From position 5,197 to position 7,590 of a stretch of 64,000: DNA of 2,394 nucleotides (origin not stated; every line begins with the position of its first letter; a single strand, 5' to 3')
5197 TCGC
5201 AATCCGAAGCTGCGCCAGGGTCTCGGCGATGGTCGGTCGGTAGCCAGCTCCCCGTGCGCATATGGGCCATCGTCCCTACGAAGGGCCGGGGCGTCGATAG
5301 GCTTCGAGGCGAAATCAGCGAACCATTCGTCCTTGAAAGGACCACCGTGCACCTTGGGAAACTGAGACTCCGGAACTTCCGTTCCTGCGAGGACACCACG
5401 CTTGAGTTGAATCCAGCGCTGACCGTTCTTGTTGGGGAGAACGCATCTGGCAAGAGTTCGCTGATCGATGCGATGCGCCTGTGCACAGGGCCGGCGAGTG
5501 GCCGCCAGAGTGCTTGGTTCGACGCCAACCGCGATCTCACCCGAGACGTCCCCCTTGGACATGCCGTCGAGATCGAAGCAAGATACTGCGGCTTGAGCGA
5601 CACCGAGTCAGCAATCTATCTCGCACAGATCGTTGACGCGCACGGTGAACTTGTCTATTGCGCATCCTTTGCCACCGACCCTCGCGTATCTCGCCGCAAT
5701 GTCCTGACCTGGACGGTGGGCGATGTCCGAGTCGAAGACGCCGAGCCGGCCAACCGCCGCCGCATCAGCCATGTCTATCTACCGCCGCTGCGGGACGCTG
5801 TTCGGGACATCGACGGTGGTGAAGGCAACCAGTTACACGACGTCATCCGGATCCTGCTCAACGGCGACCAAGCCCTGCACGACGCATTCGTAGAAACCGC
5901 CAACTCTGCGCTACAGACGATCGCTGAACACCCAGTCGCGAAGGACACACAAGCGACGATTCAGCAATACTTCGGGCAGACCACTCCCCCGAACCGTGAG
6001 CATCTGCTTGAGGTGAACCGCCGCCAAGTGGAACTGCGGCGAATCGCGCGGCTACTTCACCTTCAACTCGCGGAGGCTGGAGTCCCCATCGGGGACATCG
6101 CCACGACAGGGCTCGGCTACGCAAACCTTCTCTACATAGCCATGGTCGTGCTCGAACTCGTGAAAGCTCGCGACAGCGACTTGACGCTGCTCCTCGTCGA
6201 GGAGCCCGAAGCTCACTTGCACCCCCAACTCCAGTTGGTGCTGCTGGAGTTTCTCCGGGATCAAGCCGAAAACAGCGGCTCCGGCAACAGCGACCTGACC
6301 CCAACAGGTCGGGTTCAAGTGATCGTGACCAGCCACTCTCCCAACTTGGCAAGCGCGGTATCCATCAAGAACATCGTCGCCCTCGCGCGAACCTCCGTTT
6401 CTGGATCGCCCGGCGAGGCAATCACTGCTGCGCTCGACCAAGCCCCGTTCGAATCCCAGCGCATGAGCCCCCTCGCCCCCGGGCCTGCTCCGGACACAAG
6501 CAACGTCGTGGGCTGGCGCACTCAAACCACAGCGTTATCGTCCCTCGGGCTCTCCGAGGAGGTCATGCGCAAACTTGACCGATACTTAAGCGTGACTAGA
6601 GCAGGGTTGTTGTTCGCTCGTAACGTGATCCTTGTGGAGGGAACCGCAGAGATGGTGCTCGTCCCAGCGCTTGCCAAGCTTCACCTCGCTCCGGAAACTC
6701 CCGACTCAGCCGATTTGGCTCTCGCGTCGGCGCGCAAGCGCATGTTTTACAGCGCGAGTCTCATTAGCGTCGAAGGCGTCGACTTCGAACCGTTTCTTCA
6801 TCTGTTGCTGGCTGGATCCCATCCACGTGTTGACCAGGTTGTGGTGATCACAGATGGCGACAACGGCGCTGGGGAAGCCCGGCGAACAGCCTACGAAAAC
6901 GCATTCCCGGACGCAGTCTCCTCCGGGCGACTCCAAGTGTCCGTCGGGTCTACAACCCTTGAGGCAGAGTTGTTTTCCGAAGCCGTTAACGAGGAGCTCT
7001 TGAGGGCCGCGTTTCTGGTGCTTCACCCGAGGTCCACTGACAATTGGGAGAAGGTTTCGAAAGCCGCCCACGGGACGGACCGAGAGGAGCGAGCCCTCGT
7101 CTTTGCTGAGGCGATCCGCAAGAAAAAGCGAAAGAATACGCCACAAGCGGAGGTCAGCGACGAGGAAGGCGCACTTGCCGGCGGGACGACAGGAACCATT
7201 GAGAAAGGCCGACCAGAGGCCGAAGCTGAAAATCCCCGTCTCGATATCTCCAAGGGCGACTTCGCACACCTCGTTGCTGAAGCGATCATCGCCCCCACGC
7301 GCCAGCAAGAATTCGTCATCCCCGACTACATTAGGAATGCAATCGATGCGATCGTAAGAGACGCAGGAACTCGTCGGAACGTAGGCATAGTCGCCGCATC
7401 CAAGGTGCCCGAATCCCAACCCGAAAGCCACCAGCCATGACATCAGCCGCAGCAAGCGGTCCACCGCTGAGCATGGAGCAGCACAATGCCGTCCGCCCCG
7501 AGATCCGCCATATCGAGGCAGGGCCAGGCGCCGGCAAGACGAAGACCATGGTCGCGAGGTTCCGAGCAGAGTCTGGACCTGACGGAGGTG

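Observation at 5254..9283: Gabija-like (class 2 OLD nuclease + UvrD helicase) defence operon directly downstream of an ICE integrase, with atypical inserts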

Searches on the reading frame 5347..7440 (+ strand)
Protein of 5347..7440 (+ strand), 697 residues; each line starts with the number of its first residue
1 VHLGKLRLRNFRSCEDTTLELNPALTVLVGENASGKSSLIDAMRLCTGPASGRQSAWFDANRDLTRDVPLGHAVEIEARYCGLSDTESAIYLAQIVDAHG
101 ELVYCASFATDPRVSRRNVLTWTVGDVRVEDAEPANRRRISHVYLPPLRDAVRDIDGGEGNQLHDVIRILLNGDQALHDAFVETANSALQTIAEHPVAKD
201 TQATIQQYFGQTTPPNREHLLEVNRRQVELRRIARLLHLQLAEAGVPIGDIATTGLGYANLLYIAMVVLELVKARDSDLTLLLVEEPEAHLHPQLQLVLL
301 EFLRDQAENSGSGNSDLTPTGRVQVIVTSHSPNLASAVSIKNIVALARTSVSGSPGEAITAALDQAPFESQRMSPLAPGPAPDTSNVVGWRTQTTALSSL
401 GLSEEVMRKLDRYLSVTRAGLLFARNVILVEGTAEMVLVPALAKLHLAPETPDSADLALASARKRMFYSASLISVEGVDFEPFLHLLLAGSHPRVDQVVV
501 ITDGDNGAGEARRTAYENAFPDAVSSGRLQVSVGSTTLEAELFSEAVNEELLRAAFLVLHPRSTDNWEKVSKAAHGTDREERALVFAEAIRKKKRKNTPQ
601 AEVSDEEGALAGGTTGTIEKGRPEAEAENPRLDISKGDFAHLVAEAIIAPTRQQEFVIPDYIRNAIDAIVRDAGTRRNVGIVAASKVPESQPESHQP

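Call 6: search_protein_families(library=pfam, proteins=[window:5347-7440:+], max_evalue=0.01)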
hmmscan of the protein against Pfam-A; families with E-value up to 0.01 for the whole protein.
window:5347-7440:+ (697 aa): 8 families
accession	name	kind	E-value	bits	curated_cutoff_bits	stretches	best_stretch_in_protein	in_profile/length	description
PF13175.12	AAA_15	-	1e-30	108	32.1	2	247-335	294-374/374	AAA ATPase domain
PF13304.12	AAA_21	-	3.6e-19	70.4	27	2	272-334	256-302/304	AAA domain, putative AbiEii toxin, Type IV TA system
PF13476.12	AAA_23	-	1.1e-12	49.5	27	1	5-53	1-49/201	AAA domain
PF11398.14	DUF2813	-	3.6e-09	36.9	21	1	1-46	1-45/372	Protein of unknown function (DUF2813)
PF02463.25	SMC_N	-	6.9e-09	35.9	40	1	3-53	2-54/220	RecF/RecN/SMC N terminal domain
PF20469.4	OLD-like_TOPRIM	-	3.7e-07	31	23.2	1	422-505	1-67/67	Overcoming lysogenization defect protein-like, TOPRIM domain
PF13555.12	AAA_29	-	2e-06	27.9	27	1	5-45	3-44/61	P-loop containing region of AAA domain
PF13514.12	AAA_27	-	0.00018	21.6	22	1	1-44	1-47/206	AAA domain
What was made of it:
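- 5347..7440 (+): gajA: class 2 OLD-family nuclease, 697 aa (ABC-type ATPase with a helical insertion, then a Toprim domain and a C-terminal helical region). Pfam AAA_15, AAA_21 and OLD-like_TOPRIM (call 6).
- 6610..6867 (+): GajA Toprim catalytic core: E431 (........), G477 (VEGVDF), D503 and D505 (TDGD). PF20469 covers aa 422-505 (call 6).
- On Gabija (GajA/GajB): Pfam AAA_15, AAA_21 and AAA_23 (call 6).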

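Call 7: search_protein_families(library=padloc, proteins=[window:5347-7440:+], max_evalue=0.01)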
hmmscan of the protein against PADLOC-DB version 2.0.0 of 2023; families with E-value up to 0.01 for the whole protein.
window:5347-7440:+ (697 aa): 138 families (the best 25 are shown)
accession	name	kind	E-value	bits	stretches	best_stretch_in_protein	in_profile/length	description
PDLC00073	GajA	-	5.5e-178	591.6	1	1-671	1-588/589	AAA ATPase domain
PDLC00100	GajA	-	9.7e-111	369.4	2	1-590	1-582/619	AAA ATPase domain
PDLC00096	GajA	-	2e-87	292.4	2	1-350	1-352/630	AAA ATPase domain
PDLC00071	GajA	-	2.8e-86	288.6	3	1-350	1-337/588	AAA ATPase domain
PDLC00091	GajA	-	2.8e-76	255.7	3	1-349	1-356/627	AAA ATPase domain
PDLC00099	GajA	-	1.5e-66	223.7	2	1-349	1-358/626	AAA ATPase domain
PDLC00080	GajA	-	4.9e-63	211.9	2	1-348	1-350/622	AAA ATPase domain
PDLC00070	GajA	-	2.9e-62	209.1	2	1-352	1-354/596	AAA ATPase domain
PDLC00064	GajA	-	2.2e-60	202.9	3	187-350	38-188/464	AAA ATPase domain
PDLC00083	GajA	-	1.1e-54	184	2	1-349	1-353/639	AAA ATPase domain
PDLC00069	GajA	-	4.8e-53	178.6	3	175-348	226-394/687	AAA ATPase domain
PDLC00101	GajA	-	1.5e-52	177.2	2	1-347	1-334/632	AAA ATPase domain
PDLC00092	GajA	-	4.8e-46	155.5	3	142-352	173-370/604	AAA ATPase domain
PDLC00072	GajA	-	4.1e-45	152.4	2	138-445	201-458/709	AAA ATPase domain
PDLC00077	GajA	-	1.6e-44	150.5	3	131-348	184-393/616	AAA ATPase domain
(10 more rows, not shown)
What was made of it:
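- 5347..7440 (+): PADLOC GajA PDLC00073, E 5.5e-178, aa 1-671 against profile 1-588/589 (call 7).
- Full-length matches to curated Gabija profiles (call 7) and the expected Pfam domains (call 6).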

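Call 8: search_protein_families(library=ncbifam, proteins=[window:5347-7440:+], max_evalue=0.01)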
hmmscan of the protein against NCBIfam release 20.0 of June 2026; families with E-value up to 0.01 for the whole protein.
window:5347-7440:+ (697 aa): 20 families
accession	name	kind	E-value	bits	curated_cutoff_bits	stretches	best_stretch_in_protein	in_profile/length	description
NF041760.1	PtuA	equivalog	2.5e-14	53.1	500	2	1-44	50-93/524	retron Ec78 anti-phage system effector ATPase PtuA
TIGR00611.2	recf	equivalog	2.3e-10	40.2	172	1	5-55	3-53/339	DNA replication/repair protein RecF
NF038234.1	retron_eff_Eco8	equivalog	5.6e-09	35.2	250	1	265-342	259-327/679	retron Eco8 family effector endonuclease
NF002244.0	PRK01156.1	equivalog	1.5e-07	29.9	847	1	2-45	2-45/895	DNA double-strand break repair ATPase Rad50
NF047739.1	antiphage_MADS3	equivalog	1.7e-07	30.8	420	1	5-46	4-44/427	methylation-associated defense system AAA family ATPase MAD3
TIGR03873.1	F420-0_ABC_ATP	hypoth_equivalog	2.2e-07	30.4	372.4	1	278-363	155-229/256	putative F420-0 ABC transporter ATP-binding protein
NF041035.1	Rad50_Halo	equivalog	7e-07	28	1000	1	1-43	1-43/883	DNA double-strand break repair ATPase Rad50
NF002572.0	PRK02224.1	equivalog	7.3e-07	27.9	1087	1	1-43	1-43/888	DNA double-strand break repair ATPase Rad50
TIGR00634.1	recN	equivalog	1.1e-06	27.9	407.85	1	3-52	2-51/563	DNA repair protein RecN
TIGR04435.1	restrict_AAA_1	hypoth_equivalog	1.8e-06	26.9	300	1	277-349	417-484/568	restriction system-associated AAA family ATPase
NF003034.1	PRK03918.1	equivalog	2.4e-06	25.8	700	1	1-43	1-43/878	DNA double-strand break repair ATPase Rad50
NF010680.0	PRK14079.1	equivalog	2.6e-06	26.7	386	1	1-47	1-47/349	recombination protein F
NF045487.1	ASRP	equivalog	7e-06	24.9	300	1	15-50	6-41/593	archaea-specific SMC-related protein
NF045780.1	TrlF_fam_ATP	equivalog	7.6e-06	24.9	350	1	15-59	301-345/944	TrlF family AAA-like ATPase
NF041034.1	Rad50_Sulf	equivalog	1.4e-05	23.2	1000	1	1-43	1-43/872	DNA double-strand break repair ATPase Rad50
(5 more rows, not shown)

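Call 9: search_solved_structures(query=window:5347-7440:+, show_alignments=1)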
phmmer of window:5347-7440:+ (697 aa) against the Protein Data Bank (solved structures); distinct sequences matched with E-value up to 0.001: 13.
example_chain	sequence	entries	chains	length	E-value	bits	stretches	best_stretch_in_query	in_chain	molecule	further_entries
6p74_A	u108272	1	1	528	1.5e-06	30.4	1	3-308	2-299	Putative ATP-dependent endonuclease of the OLD family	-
6njv_A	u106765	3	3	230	3.3e-06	29.2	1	409-551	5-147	Xcc_CTR_I | Xcc_ctr_pt | Xcc_ctr_Hg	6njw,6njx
9n69_A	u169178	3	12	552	7.7e-06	28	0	2-45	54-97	AAA family ATPase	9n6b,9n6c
1us8_A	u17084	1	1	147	4.3e-05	25.5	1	2-44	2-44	DNA DOUBLE-STRAND BREAK REPAIR RAD50 ATPASE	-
1f2t_A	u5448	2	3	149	4.4e-05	25.5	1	2-44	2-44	RAD50 ABC-ATPASE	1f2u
1ii8_A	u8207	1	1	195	6.9e-05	24.9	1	2-44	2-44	Rad50 ABC-ATPase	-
6nk8_A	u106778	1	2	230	7.4e-05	24.8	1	409-444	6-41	Class 2 OLD family nuclease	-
3qkr_A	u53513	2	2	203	7.4e-05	24.8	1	2-44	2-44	DNA double-strand break repair rad50 ATPase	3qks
4nci_A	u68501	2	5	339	0.00013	24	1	2-44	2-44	DNA double-strand break repair Rad50 ATPase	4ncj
4nck_A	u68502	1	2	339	0.00013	24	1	2-44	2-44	DNA double-strand break repair Rad50 ATPase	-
3qkt_A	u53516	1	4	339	0.00013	23.9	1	2-44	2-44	DNA double-strand break repair rad50 ATPase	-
4nch_A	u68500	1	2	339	0.00013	23.9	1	2-44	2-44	DNA double-strand break repair Rad50 ATPase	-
3qku_A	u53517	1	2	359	0.00015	23.8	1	2-44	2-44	DNA double-strand break repair rad50 ATPase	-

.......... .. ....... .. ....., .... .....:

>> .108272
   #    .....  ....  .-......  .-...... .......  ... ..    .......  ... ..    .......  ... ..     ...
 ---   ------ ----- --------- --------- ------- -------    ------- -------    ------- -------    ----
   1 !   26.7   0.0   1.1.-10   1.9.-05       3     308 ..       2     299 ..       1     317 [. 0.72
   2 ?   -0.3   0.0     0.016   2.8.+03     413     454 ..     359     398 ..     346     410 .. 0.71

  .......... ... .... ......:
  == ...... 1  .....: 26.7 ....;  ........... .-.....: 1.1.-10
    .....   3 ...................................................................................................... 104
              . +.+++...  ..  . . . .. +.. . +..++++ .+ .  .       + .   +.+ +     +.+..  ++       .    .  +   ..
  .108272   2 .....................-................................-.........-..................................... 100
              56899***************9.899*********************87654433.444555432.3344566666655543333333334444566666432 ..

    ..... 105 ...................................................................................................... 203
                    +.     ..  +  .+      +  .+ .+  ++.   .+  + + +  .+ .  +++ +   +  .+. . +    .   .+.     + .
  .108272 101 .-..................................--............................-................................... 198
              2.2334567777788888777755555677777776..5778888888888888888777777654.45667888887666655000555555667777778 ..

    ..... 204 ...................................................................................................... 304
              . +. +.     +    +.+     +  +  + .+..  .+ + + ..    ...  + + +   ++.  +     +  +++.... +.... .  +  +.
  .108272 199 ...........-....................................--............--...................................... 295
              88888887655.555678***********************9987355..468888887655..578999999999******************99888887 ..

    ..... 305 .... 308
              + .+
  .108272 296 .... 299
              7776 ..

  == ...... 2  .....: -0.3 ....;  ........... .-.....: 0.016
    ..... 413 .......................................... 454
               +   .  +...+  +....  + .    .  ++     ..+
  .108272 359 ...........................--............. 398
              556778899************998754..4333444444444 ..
